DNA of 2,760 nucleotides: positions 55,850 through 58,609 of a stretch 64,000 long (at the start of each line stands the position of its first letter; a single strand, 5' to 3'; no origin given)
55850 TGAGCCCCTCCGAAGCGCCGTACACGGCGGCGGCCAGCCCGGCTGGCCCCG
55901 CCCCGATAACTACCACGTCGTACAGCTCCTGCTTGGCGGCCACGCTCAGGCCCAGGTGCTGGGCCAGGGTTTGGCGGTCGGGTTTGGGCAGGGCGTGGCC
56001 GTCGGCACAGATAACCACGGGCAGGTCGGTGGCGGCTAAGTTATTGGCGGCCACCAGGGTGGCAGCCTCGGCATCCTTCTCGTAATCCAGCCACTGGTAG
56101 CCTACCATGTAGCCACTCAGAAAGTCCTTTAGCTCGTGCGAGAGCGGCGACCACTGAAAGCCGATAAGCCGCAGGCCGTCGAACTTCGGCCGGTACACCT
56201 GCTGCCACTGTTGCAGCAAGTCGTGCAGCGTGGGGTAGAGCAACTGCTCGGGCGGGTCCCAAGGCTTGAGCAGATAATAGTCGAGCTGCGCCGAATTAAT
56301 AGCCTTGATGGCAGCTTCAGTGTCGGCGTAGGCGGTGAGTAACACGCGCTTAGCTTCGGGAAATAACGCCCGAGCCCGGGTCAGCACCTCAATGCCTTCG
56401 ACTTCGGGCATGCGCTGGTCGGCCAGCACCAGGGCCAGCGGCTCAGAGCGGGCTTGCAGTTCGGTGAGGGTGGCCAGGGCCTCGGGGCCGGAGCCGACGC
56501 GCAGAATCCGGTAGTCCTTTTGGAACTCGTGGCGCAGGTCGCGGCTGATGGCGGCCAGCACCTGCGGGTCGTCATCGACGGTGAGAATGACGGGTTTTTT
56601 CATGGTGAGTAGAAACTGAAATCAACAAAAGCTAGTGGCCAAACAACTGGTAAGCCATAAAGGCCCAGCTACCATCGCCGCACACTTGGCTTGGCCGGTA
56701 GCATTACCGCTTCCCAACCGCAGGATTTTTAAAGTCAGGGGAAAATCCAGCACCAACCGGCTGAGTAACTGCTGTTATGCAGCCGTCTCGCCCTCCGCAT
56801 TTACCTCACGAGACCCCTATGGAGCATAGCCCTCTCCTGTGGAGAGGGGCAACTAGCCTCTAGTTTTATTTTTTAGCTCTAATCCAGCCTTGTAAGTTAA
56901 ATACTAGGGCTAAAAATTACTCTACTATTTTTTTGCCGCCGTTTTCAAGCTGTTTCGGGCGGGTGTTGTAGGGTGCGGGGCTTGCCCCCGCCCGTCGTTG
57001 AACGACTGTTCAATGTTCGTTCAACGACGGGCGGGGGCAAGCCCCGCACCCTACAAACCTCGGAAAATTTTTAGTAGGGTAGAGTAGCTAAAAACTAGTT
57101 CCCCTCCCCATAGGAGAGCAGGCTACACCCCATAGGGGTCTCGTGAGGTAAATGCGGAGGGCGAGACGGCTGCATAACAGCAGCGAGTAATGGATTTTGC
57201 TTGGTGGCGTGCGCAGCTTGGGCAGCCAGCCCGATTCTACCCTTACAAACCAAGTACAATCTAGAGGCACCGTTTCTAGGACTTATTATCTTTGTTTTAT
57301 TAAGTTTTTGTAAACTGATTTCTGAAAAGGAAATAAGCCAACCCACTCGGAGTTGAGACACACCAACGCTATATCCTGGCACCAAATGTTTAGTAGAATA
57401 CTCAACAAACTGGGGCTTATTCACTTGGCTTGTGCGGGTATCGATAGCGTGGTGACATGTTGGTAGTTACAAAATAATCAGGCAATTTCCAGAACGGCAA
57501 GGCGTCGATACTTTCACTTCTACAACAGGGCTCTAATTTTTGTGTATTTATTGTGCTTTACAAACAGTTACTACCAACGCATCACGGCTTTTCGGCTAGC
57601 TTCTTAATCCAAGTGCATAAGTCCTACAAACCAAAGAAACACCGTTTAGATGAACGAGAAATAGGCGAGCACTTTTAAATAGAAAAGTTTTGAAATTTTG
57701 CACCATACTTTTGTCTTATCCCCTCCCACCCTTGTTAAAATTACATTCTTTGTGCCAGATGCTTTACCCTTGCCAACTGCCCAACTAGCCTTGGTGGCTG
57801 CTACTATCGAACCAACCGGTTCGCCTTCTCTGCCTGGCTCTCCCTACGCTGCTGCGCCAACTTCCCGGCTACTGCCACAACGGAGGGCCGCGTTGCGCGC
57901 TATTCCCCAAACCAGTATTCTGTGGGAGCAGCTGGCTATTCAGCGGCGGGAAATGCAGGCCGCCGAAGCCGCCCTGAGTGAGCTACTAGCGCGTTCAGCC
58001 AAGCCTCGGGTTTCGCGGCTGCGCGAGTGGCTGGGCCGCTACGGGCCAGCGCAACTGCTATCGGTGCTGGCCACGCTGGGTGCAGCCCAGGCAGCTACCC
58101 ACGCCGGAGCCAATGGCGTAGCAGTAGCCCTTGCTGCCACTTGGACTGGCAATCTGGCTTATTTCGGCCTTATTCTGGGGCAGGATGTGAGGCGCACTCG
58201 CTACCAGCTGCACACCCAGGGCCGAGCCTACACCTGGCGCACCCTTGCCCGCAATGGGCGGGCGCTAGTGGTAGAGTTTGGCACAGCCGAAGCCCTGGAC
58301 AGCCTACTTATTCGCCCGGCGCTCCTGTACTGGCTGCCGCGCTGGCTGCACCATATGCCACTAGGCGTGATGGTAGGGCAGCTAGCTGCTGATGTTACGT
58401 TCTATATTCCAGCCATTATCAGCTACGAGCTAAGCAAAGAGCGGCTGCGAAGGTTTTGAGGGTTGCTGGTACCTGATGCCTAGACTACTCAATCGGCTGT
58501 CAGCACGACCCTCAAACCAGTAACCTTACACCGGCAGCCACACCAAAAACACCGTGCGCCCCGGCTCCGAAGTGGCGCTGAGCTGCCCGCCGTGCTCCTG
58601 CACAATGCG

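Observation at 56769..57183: Triple-nested 415-bp composite palindrome: elements inserted into the loops of other elements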

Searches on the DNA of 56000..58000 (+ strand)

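Call 10: search_rna_families(source=window, start=56000, end=58000, threshold=evalue, max_evalue=1)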
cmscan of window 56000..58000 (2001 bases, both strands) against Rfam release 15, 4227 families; matches with E-value up to 1: 11.
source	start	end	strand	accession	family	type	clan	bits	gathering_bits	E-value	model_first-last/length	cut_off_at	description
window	56966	57055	+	RF04110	MIR5084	Gene; miRNA;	-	54.7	110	2e-09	1-122/122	no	MIR5084 microRNA precursor family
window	56969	57054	-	RF04110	MIR5084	Gene; miRNA;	-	51.3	110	1.5e-08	1-122/122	no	MIR5084 microRNA precursor family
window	56959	57062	-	RF03235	mir-2543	Gene; miRNA;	-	42.6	70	2e-07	1-116/116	no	mir-2543 microRNA precursor family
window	56959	57065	+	RF03235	mir-2543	Gene; miRNA;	-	42.2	70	2.7e-07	1-116/116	no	mir-2543 microRNA precursor family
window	56975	57047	+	RF03385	mir-614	Gene; miRNA;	-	32.8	90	0.0037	1-80/80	no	mir-614 microRNA precursor family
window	56986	57036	+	RF04011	mir-8515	Gene; miRNA;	-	31.4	100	0.002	1-92/92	no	mir-8515 microRNA precursor family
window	56972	57051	-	RF04169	mir-2235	Gene; miRNA;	-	28.8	61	0.0021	1-87/87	no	mir-2235 microRNA precursor family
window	56953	57066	-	RF02093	mir-2968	Gene; miRNA;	-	28.2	70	0.018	1-106/106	no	mir-2968 microRNA precursor family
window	56341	56449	-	RF00634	SAM-IV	Cis-reg; riboswitch;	CL00012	22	38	0.51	1-116/116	no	SAM (S-adenosyl methionine) riboswitch aptamer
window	56547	56576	+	RF01837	toga_FSE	Cis-reg; frameshift_element;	-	20.7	40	0.61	1-29/29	no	togavirus ribosomal frameshift element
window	56294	56387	+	RF02474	GlsR5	Gene; snRNA; snoRNA; CD-box;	-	17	100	0.74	1-89/89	no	Small nucleolar RNA GlsR5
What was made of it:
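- On Known RNA families (Rfam 15): Only sub-threshold microRNA-precursor matches, which are caused by the long hairpin (call 10).
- Tried and rejected: Only sub-threshold microRNA-like hairpin matches (call 10).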

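Call 13: search_dna_similar(query=window:56740-57215:+, collection=plasmids, mode=distant, max_evalue=0.001, max_rows=40)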
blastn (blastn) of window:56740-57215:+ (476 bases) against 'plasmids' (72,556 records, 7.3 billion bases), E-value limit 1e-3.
Records with a match: 1; places in all: 2; records where one place covers at least 80% of the query: 0.
Best place of each record, by identity: 80-90% 1.
By first word of the organism name: Hymenobacter 1.
By predicted mobility (MOB-suite, as given by PLSDB): mobilizable 1.
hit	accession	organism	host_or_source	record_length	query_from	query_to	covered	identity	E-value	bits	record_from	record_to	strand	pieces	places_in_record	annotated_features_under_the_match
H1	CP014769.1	Hymenobacter psoromatis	Lichen,single cell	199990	352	425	16%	80.0%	1e-7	65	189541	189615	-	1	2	none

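Call 14: get_annotated_region(hit=H1, flank=1500)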
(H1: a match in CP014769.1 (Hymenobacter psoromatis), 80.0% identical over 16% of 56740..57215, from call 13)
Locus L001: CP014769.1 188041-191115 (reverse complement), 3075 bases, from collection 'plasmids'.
description: Hymenobacter psoromatis strain PAMC 26554 plasmid unnamed1, complete sequence
organism: Hymenobacter psoromatis (NCBI taxid 1484116)
taxonomy: Bacteria; Bacteroidota; Cytophagia; Cytophagales; Hymenobacteraceae; Hymenobacter; Hymenobacter psoromatis
host: -; source: Lichen,single cell; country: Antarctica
typing (MOB-suite, as given by PLSDB): mobilizable; relaxase MOBB
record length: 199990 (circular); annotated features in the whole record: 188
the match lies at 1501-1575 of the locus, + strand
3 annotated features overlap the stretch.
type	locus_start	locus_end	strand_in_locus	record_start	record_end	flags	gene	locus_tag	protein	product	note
CDS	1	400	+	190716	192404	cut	-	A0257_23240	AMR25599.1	F0F1 ATP synthase subunit alpha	-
CDS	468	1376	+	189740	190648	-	-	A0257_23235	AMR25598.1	F0F1 ATP synthase subunit gamma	-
CDS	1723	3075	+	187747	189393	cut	-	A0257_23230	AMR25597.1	phosphoglucomutase, alpha-D-glucose phosphate-specific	-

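Call 66: search_dna_similar(query=window:56960-57062:+, collection=plasmids, mode=distant, max_evalue=0.01, max_rows=30)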
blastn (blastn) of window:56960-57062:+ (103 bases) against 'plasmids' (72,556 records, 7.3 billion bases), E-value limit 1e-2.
No match.
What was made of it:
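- Tried and rejected: No match (call 66).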

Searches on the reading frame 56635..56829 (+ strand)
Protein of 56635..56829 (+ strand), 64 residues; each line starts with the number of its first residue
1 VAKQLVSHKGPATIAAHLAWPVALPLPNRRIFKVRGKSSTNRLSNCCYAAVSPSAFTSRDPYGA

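Call 9: search_protein_families(library=pfam, proteins=[window:56635-56829:+])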
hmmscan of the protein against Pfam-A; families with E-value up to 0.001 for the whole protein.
window:56635-56829:+ (64 aa): 0 families
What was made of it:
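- Tried and rejected: ORFs overlapping the element (56635-56829 + and 57095-57424 -) have no Pfam match (call 9) and were treated as spurious.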

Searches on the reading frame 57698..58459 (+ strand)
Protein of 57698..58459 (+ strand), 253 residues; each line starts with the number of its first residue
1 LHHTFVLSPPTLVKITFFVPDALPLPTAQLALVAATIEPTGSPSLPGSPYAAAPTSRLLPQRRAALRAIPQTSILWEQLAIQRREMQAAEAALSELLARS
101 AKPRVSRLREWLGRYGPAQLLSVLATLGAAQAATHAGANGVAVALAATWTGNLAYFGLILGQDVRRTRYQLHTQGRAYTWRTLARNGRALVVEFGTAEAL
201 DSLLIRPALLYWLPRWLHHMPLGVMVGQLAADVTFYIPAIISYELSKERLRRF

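Call 9: search_protein_families(library=pfam, proteins=[window:57698-58459:+])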
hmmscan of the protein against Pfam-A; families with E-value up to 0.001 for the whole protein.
window:57698-58459:+ (253 aa): 0 families

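Call 12: find_encoding_contigs(protein=window:57698-58459:+, flank=4000, max_places=10)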
Protein window:57698-58459:+ (253 aa): no gene with exactly this product is on record in the collection.

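Call 41: find_homologous_proteins(query=window:57698-58459:+, max_evalue=0.001)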
Query window:57698-58459:+ (253 aa): 137 proteins with E <= 0.001 among 8000 candidates; the best 120 are listed.
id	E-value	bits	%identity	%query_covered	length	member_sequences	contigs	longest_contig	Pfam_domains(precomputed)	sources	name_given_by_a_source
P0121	4.9e-114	398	99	74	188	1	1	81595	-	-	-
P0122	1.4e-66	243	76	60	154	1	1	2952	-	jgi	jgi:hypothetical protein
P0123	2.8e-65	239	75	58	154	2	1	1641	-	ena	-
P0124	1.6e-64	236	75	58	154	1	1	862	-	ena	-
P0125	2.0e-64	236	72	60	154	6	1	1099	-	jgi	jgi:hypothetical protein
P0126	4.2e-64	235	73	60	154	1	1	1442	-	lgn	-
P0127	1.0e-63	234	76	58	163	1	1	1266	-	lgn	-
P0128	1.3e-63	233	71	61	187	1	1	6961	-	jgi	jgi:hypothetical protein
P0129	1.5e-63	233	72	58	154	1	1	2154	-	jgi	jgi:hypothetical protein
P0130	2.8e-63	232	74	59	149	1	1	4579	-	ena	-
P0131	1.3e-62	230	72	58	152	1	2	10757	-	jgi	jgi:hypothetical protein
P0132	1.7e-62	229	74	58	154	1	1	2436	-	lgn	-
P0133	5.5e-62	228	74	58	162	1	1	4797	-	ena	-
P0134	8.2e-62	227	71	60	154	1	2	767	-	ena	-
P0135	8.4e-62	227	69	60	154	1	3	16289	-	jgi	jgi:hypothetical protein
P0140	3.8e-61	225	74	58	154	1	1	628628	-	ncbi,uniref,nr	ncbi:hypothetical protein [Hymenobacter cheonanensis]|uniref:hypothetical protein n=1 Tax=Hymenobact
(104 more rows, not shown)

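Call 42: find_encoding_contigs(protein=P0140, flank=4000, max_places=2)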
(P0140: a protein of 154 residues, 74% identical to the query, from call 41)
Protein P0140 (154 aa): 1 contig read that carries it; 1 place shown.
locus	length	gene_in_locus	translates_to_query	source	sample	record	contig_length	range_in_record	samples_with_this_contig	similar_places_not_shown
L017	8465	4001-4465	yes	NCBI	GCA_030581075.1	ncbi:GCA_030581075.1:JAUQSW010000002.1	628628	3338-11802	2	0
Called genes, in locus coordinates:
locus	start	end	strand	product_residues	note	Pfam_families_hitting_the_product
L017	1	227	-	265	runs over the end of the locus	PF20613:HipA_2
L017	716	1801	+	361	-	PF12146:Hydrolase_4 (weak), PF00561:Abhydrolase_1, PF12697:Abhydrolase_6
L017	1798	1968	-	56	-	-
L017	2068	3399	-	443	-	PF01425:Amidase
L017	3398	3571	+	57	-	-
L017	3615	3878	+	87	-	-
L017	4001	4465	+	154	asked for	-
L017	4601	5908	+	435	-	PF00890:FAD_binding_2 (weak), PF01266:DAO, PF01494:FAD_binding_3 (weak), PF03486:HI0933_like (weak), PF07992:Pyr_redox_2 (faint), PF12831:FAD_oxidored (weak), PF13450:NAD_binding_8, PF01593:Amino_oxidase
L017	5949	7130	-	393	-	PF07642:BBP2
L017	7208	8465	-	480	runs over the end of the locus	PF07642:BBP2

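Call 43: find_encoding_contigs(protein=P0128, flank=4000, max_places=2)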
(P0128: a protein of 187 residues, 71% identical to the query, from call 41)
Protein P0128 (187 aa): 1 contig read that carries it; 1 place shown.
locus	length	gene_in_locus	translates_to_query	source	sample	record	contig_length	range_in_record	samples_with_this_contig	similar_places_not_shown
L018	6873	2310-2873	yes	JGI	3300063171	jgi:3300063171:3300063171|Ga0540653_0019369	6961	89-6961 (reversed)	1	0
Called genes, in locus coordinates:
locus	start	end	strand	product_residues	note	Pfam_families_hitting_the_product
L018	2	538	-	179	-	?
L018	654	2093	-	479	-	PF12838:Fer4_7 (faint), PF13534:Fer4_17 (faint), PF00037:Fer4 (faint), PF12797:Fer4_2 (faint), PF13187:Fer4_9, PF13237:Fer4_10, PF13484:Fer4_16 (faint), PF13183:Fer4_8 (weak)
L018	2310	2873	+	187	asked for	-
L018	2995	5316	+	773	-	PF00403:HMA, PF00122:E1-E2_ATPase, PF00702:Hydrolase, PF08282:Hydrolase_3 (faint)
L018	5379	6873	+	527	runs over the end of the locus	?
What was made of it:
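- Tried and rejected: Homologues of the right-hand gene sit in unrelated contexts in other species (calls 41-43).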
